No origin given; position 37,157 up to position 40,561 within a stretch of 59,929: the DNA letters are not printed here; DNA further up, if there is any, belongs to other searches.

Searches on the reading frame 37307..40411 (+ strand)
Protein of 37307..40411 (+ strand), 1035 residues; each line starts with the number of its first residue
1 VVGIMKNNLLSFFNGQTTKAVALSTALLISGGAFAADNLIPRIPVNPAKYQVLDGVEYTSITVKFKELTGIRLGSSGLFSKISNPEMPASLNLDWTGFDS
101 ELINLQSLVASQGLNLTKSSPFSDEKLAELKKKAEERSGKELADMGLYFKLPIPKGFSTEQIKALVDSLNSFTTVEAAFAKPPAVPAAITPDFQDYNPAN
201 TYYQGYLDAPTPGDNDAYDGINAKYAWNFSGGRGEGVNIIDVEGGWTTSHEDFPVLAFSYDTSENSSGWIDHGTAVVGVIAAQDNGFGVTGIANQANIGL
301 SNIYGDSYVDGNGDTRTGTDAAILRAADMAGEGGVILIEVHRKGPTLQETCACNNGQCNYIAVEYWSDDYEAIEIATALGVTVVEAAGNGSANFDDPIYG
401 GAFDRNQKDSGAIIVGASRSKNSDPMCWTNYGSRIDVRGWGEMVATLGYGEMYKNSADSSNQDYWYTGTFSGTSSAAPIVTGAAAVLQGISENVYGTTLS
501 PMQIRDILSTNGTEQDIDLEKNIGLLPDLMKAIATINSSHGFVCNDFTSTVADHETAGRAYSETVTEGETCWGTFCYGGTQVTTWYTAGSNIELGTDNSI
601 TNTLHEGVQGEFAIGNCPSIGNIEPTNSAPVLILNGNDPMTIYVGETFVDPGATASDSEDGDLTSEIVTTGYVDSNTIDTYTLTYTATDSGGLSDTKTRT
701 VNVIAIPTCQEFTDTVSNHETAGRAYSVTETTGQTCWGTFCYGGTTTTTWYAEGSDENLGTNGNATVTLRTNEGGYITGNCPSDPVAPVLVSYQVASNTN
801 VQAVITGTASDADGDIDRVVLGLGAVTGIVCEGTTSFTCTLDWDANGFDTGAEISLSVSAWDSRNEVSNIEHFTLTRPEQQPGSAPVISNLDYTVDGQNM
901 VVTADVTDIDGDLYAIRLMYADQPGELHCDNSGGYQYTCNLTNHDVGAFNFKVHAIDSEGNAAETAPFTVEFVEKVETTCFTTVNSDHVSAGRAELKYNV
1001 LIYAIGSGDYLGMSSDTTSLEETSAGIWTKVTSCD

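Call 68: search_protein_families(library=pfam, proteins=[window:37307-40411:+], max_evalue=0.01)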
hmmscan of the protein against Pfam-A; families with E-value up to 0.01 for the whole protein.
window:37307-40411:+ (1035 aa): 3 families
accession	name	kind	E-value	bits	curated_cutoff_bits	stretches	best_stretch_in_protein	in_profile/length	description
PF16403.11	Bact_surface_Ig-like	-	1.2e-22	80.2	27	1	634-703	3-71/71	Bacterial surface protein, Ig-like domain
PF00082.27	Peptidase_S8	-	1.1e-16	61.5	21.8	1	261-512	45-273/288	Subtilase family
PF17963.7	Big_9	-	0.00044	21.5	23.6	0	885-963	3-82/89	Bacterial Ig domain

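Call 69: search_protein_families(library=ncbifam, proteins=[window:37307-40411:+], max_evalue=0.01)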
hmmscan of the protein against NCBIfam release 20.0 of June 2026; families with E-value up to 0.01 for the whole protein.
window:37307-40411:+ (1035 aa): 3 families
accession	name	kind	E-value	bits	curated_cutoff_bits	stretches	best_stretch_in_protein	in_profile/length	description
TIGR03921.1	T7SS_mycosin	equivalog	3.1e-14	52.9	278.75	1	223-508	3-259/353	type VII secretion-associated serine protease mycosin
NF012211.1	tand_rpt_95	domain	0.00033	20.6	90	1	901-973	14-87/98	tandem-95 repeat protein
TIGR03895.1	protease_PatA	subfamily_domain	0.0079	15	421.05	0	411-509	112-197/606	PatA/PatG family cyanobactin maturation protease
